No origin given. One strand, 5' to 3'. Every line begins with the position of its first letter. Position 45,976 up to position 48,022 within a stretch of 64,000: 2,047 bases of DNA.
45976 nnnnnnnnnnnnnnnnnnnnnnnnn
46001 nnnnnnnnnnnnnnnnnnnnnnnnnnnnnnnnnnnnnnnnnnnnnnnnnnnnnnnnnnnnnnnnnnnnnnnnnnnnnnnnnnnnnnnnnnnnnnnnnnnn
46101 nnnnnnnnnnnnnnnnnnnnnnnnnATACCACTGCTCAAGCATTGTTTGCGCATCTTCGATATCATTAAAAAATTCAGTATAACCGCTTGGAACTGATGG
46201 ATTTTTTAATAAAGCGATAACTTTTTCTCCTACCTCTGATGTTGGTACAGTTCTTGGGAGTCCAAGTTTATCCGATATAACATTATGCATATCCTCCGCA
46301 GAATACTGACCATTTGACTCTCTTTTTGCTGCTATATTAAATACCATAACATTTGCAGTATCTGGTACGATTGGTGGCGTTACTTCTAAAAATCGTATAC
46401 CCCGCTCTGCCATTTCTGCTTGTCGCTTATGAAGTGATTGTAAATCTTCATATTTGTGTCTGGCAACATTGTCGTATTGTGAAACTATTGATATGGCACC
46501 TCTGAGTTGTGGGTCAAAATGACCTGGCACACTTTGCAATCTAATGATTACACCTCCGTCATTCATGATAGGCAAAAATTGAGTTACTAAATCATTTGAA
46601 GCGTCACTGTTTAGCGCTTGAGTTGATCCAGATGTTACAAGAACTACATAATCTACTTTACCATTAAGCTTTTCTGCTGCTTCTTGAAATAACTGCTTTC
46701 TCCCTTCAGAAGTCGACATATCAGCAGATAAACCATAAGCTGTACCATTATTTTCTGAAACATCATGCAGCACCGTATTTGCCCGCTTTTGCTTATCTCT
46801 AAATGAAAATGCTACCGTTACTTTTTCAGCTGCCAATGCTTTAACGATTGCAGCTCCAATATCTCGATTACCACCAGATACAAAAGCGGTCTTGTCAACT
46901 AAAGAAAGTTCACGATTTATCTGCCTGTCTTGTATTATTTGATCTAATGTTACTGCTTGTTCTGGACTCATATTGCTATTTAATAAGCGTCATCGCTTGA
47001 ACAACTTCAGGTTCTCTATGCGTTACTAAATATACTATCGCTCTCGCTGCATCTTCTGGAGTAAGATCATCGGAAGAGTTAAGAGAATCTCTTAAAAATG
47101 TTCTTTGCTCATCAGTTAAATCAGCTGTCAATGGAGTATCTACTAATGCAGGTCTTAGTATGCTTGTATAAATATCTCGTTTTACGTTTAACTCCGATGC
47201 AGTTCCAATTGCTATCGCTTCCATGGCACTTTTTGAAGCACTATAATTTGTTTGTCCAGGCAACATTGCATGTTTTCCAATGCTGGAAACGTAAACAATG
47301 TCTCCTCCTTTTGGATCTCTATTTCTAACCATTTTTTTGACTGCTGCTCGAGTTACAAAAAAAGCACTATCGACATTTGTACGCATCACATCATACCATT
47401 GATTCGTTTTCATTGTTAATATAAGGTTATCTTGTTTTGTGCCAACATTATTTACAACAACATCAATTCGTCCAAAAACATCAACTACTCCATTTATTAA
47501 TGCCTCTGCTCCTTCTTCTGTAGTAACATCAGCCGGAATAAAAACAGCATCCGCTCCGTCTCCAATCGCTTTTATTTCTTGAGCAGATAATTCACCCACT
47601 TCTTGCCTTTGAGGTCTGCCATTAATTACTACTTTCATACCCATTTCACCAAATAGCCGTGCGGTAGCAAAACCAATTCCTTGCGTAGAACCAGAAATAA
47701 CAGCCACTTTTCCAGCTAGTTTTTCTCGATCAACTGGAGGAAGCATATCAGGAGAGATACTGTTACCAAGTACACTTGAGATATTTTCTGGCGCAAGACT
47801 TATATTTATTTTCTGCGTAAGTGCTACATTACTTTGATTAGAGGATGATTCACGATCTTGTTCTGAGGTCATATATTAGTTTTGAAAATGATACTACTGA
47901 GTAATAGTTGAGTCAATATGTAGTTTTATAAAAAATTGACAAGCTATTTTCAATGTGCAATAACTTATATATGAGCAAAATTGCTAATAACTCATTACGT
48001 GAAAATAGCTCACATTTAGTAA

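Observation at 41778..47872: Compact fatty-acid/polyketide-type elongation gene cluster (KAS III, methyltransferase, KAS I/II, ER-DH fusion, KR) with no visible ACP or FabD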

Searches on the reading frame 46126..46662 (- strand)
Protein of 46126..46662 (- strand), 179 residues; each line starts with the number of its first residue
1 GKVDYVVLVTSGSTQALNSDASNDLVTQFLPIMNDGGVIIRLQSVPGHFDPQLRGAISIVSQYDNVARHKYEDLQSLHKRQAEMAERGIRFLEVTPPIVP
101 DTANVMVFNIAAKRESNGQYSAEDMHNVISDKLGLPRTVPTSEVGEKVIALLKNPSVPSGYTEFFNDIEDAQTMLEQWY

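Call 55: search_solved_structures(query=A3, max_evalue=10, show_alignments=4)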
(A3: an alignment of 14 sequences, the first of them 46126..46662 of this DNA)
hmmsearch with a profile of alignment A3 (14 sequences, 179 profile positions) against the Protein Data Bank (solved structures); distinct sequences matched with E-value up to 10: 22.
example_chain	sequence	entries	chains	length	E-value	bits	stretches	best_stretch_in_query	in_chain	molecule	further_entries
6ihh_A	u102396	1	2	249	0.06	16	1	26-103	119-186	Alclohol dehydrogenase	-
6ihi_A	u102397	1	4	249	0.062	15.9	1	26-103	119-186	Alclohol dehydrogenase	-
4bms_A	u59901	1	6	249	0.13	14.9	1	26-100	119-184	ALCLOHOL DEHYDROGENASE/SHORT-CHAIN DEHYDROGENASE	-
4bmn_A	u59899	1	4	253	0.13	14.8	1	26-100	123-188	ALCLOHOL DEHYDROGENASE/SHORT-CHAIN DEHYDROGENASE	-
4i5f_A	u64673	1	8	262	0.14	14.7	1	26-100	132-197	Alclohol dehydrogenase/short-chain dehydrogenase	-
4i5g_A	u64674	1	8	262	0.14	14.7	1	26-100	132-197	Alclohol dehydrogenase/short-chain dehydrogenase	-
4i5d_H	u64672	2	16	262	0.14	14.7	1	26-100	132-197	Alclohol dehydrogenase/short-chain dehydrogenase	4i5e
4h15_A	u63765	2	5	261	0.22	14.1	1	64-149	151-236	Short chain alcohol dehydrogenase-related dehydrogenase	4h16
6v5b_C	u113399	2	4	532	0.39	13.3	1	19-85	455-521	Microprocessor complex subunit DGCR8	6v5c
5unl_A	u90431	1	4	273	0.55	12.8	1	13-100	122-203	3-ketoacyl-ACP reductase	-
27ae_A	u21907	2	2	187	0.62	12.7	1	51-152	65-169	DNA-binding protein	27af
9vrz_A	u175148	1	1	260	0.67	12.6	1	16-53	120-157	Carbonyl Reductase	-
6lxd_B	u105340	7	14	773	0.67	12.5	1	19-85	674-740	Microprocessor complex subunit DGCR8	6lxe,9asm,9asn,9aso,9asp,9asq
9vry_A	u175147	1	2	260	0.94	12.1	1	16-51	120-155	Carbonyl Reductase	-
9vs0_A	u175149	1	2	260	1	11.9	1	16-51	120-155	Carbonyl Reductase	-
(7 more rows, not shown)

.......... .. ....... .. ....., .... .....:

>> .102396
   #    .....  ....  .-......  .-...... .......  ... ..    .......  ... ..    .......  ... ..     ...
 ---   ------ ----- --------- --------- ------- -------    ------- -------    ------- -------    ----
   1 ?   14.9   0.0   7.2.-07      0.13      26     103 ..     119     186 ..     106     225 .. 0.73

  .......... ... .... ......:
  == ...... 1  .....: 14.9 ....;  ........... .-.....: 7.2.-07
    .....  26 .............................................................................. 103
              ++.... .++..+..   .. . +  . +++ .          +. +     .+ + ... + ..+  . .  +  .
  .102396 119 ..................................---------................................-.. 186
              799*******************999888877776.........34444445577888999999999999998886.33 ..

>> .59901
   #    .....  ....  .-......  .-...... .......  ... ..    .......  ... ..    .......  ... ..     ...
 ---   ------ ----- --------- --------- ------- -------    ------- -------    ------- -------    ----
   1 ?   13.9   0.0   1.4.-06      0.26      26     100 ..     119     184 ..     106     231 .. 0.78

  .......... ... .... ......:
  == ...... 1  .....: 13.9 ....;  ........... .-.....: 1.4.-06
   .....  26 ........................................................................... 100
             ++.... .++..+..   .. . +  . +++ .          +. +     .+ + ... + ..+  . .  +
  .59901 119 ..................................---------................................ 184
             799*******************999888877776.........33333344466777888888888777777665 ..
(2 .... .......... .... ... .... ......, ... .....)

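Call 59: find_related_loci(query=A3, collection=genome_contigs, flank=10000)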
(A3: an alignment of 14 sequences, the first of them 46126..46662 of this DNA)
Query A3 (179 aa) in genome_contigs; peptide patterns used: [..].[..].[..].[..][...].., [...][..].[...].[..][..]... (x = any residue, [..] = any of these).
75 stretches matched a pattern; 9 encode a relative of the query (tblastn E <= 1e-3); 9 distinct loci.
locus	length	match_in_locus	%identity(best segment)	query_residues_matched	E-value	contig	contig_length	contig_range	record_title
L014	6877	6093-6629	58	1-179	4e-73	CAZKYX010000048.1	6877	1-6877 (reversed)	MAG TPA_asm: uncultured Gammaproteobacteria bacterium isolate SRP286056_co1_17 genome assembly, contig: NODE_15287_lengt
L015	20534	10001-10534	60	2-179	2e-72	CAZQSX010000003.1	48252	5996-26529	MAG TPA_asm: uncultured Gammaproteobacteria bacterium isolate SRP342105_co2_380 genome assembly, contig: NODE_667_length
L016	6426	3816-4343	58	2-179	5e-68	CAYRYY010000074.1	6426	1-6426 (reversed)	MAG TPA_asm: uncultured Gammaproteobacteria bacterium isolate SRP286056_co1_491 genome assembly, contig: NODE_16951_leng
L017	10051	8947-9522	55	1-179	5e-67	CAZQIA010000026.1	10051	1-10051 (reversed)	MAG TPA_asm: uncultured Gammaproteobacteria bacterium isolate SRP173033_co3_77 genome assembly, contig: NODE_9255_length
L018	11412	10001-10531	50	2-179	1e-59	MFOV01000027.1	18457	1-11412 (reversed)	MAG: Candidatus Levybacteria bacterium RIFCSPLOWO2_01_FULL_39_10 rifcsplowo2_01_scaffold_8690, whole genome shotgun sequ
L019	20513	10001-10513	52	1-179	1e-53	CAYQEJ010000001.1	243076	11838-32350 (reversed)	MAG TPA_asm: uncultured Gammaproteobacteria bacterium isolate SRP278252_co2_88 genome assembly, contig: NODE_35_length_2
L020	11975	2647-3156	48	2-179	2e-46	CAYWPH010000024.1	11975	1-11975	MAG TPA_asm: uncultured Gammaproteobacteria bacterium isolate SRP302447_co3_825 genome assembly, contig: NODE_14982_leng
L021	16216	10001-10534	45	1-179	1e-44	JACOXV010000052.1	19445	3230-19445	MAG: Candidatus Levyibacteriota bacterium isolate NC_groundwater_162_Ag_S-0.1um_38_10 S4_GD2017_2_S1_scaffold_2331, whol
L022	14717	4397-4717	30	1-102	1e-6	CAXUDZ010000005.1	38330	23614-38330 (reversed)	MAG TPA_asm: uncultured Abditibacterium sp. isolate public_SRR14722176_metawrap_bin.6 genome assembly, contig: public_SR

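Call 89: search_protein_families(library=ncbifam, max_evalue=0.001, proteins=[L022:4073-4885:+])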
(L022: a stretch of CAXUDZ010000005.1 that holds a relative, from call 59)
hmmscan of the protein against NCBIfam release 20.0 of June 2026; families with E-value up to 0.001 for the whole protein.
L022:4073-4885:+ (270 aa): 208 families (the best 25 are shown)
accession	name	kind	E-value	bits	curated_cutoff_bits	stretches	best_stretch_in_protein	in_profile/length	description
NF005868.0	PRK07806.1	subfamily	2.5e-91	305.6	162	1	28-270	1-243/248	SDR family oxidoreductase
NF005975.0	PRK08063.1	equivalog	4.3e-28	98.3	328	1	32-266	3-242/250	enoyl-[acyl-carrier-protein] reductase FabL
NF004825.0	PRK06181.1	equivalog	2e-23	83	215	1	28-255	1-230/268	SDR family oxidoreductase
NF053701.1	CsHdxCHCADhChcB2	equivalog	3.2e-21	76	350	1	31-250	1-221/245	cis-4-hydroxycyclohexanecarboxylate dehydrogenase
NF005559.1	PRK07231.1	subfamily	6.3e-21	75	215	1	31-223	2-197/249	glucose 1-dehydrogenase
TIGR01830.1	3oxo_ACP_reduc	equivalog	1.6e-20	73.8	297.75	1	36-230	1-199/239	3-oxoacyl-[acyl-carrier-protein] reductase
NF004521.0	PRK05866.1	equivalog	2.1e-20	73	368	1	25-203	32-216/294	SDR family oxidoreductase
NF005095.0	PRK06523.1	subfamily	1.3e-19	70.7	231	1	28-226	5-200/261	oxidoreductase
NF005539.0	PRK07201.1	equivalog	1.9e-19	69.8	549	1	28-162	365-509/657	SDR family oxidoreductase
NF004773.0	PRK06113.1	equivalog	2.1e-19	70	367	1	29-166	7-151/255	7-alpha-hydroxysteroid dehydrogenase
NF005873.0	PRK07814.1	equivalog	3.9e-19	69.1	346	1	30-165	7-151/263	SDR family oxidoreductase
NF009468.0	PRK12826.1-4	equivalog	1.1e-18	67.9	318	1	28-216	2-194/256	SDR family oxidoreductase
NF004526.0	PRK05872.1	subfamily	1.4e-18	67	276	1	26-208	3-186/297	short-chain dehydrogenase/reductase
NF004818.0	PRK06172.1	equivalog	1.5e-18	67.1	336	1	28-256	2-235/253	SDR family oxidoreductase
NF004199.0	PRK05653.1-4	equivalog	2.1e-18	66.8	301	1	30-227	2-203/247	3-oxoacyl-ACP reductase FabG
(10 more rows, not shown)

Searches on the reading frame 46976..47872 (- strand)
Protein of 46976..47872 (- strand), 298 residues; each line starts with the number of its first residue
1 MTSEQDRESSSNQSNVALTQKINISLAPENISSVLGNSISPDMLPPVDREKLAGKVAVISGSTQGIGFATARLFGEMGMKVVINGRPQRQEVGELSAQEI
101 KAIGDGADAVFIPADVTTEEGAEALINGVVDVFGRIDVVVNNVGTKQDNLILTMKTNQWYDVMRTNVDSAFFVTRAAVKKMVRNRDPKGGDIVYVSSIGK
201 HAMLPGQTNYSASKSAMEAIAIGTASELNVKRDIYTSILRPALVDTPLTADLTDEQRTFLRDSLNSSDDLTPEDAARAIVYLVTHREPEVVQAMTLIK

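Call 3: search_protein_families(library=pfam, proteins=[window:46976-47872:-], max_evalue=0.01)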
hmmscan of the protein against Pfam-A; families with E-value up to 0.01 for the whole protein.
window:46976-47872:- (298 aa): 3 families
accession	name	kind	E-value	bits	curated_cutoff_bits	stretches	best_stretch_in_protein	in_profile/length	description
PF00106.31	adh_short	-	3.1e-42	144.7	26.6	1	55-256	1-194/195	short chain dehydrogenase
PF13561.12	adh_short_C2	-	1e-36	127.1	27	1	63-286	5-220/236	Enoyl-(Acyl carrier protein) reductase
PF08659.16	KR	-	6e-14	52.8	22.6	1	58-221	4-160/180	KR domain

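Call 4: search_protein_families(library=ncbifam, proteins=[window:46976-47872:-], max_evalue=0.01)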
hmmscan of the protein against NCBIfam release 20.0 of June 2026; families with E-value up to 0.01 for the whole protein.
window:46976-47872:- (298 aa): 215 families (the best 25 are shown)
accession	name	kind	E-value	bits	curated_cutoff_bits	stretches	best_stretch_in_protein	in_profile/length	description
TIGR01830.1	3oxo_ACP_reduc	equivalog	1.6e-45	155.7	297.75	1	57-285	1-222/239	3-oxoacyl-[acyl-carrier-protein] reductase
NF004197.0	PRK05653.1-1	equivalog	9.7e-43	146.6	332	1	50-286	3-231/249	3-oxoacyl-ACP reductase FabG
NF005559.1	PRK07231.1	subfamily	9.4e-42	143.2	215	1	52-284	2-230/249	glucose 1-dehydrogenase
NF004199.0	PRK05653.1-4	equivalog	4.6e-40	137.7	301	1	51-285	2-229/247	3-oxoacyl-ACP reductase FabG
NF005681.0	PRK07478.1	subfamily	9.1e-38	130.1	267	1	51-285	3-233/254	SDR family oxidoreductase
NF004198.0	PRK05653.1-3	equivalog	1.2e-36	126.4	296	1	50-284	3-229/248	3-oxoacyl-ACP reductase FabG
NF006493.1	PRK08936.1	subfamily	3e-35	121.7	420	1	51-285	4-234/261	glucose-1-dehydrogenase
NF009466.0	PRK12826.1-2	subfamily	1.2e-34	119.9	222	1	55-285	4-228/248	3-oxoacyl-ACP reductase FabG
NF004791.0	PRK06138.1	equivalog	2.4e-34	118.8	312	1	51-286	2-234/252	SDR family oxidoreductase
TIGR01829.1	AcAcCoA_reduct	subfamily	5.7e-34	117.8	302.1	1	55-285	1-224/242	acetoacetyl-CoA reductase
NF004847.0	PRK06198.1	subfamily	9.3e-34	116.9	240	1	50-232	3-180/269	oxidoreductase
NF009931.0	PRK13394.1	subfamily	9.9e-34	117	340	1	51-256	4-202/262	3-hydroxybutyrate dehydrogenase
NF004777.0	PRK06123.1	equivalog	1.2e-33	116.6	383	1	55-285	4-233/249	SDR family oxidoreductase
NF004818.0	PRK06172.1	equivalog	3.2e-33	115.1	336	1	51-284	4-233/253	SDR family oxidoreductase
NF009093.0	PRK12429.1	subfamily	3.6e-33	114.9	258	1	51-256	2-199/259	3-hydroxybutyrate dehydrogenase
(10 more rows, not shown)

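Call 68: search_solved_structures(query=window:46976-47872:-, max_evalue=1e-25, show_alignments=1)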
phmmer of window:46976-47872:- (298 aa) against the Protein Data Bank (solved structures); distinct sequences matched with E-value up to 1e-25: 34.
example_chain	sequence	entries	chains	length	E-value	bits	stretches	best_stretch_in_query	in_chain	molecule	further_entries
2hq1_A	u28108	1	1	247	1.9e-35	126.1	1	51-284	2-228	Glucose/ribitol dehydrogenase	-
2uvd_A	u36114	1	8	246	1.8e-31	113.1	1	52-285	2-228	3-OXOACYL-(ACYL-CARRIER-PROTEIN) REDUCTASE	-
4wjz_A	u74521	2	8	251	2.3e-31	112.7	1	51-284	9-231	3-oxoacyl-[acyl-carrier-protein] reductase FabG | 3-oxoacyl-[acyl-carrier protein] reductase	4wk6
3op4_A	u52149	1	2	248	3.3e-31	112.2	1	52-284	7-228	3-oxoacyl-[acyl-carrier protein] reductase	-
3rro_A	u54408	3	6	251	3.3e-31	112.2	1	51-284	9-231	3-ketoacyl-(acyl-carrier-protein) reductase | 3-oxoacyl-[acyl-carrier protein] reductase | 3-oxoacyl-[acyl-carrier-protein] reductase FabG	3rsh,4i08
3tzh_A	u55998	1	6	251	5.8e-31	111.4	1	51-284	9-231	3-oxoacyl-[acyl-carrier protein] reductase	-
3tzc_A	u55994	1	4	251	1.2e-30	110.4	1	51-284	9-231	3-oxoacyl-[acyl-carrier protein] reductase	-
3tzk_A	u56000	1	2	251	2.3e-30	109.4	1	51-284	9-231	3-oxoacyl-[acyl-carrier protein] reductase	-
5end_A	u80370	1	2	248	2.5e-30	109.3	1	52-284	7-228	3-oxoacyl-[acyl-carrier-protein] reductase FabG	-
3u09_A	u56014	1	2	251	3.3e-30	109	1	51-284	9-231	3-oxoacyl-[acyl-carrier-protein] reductase FabG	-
4rzh_A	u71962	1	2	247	2.8e-28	102.7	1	52-256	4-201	3-oxoacyl-[acyl-carrier protein] reductase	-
1edo_A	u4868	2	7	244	4.1e-28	102.1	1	56-283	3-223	BETA-KETO ACYL CARRIER PROTEIN REDUCTASE | KETOACYL REDUCTASE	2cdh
4dml_A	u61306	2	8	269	7.6e-28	101.2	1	52-256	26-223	3-oxoacyl-[acyl-carrier-protein] reductase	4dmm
3ftp_A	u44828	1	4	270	1e-27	100.8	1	51-285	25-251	3-oxoacyl-[acyl-carrier protein] reductase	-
6t77_A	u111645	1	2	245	1.2e-27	100.6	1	53-285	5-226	3-oxoacyl-ACP reductase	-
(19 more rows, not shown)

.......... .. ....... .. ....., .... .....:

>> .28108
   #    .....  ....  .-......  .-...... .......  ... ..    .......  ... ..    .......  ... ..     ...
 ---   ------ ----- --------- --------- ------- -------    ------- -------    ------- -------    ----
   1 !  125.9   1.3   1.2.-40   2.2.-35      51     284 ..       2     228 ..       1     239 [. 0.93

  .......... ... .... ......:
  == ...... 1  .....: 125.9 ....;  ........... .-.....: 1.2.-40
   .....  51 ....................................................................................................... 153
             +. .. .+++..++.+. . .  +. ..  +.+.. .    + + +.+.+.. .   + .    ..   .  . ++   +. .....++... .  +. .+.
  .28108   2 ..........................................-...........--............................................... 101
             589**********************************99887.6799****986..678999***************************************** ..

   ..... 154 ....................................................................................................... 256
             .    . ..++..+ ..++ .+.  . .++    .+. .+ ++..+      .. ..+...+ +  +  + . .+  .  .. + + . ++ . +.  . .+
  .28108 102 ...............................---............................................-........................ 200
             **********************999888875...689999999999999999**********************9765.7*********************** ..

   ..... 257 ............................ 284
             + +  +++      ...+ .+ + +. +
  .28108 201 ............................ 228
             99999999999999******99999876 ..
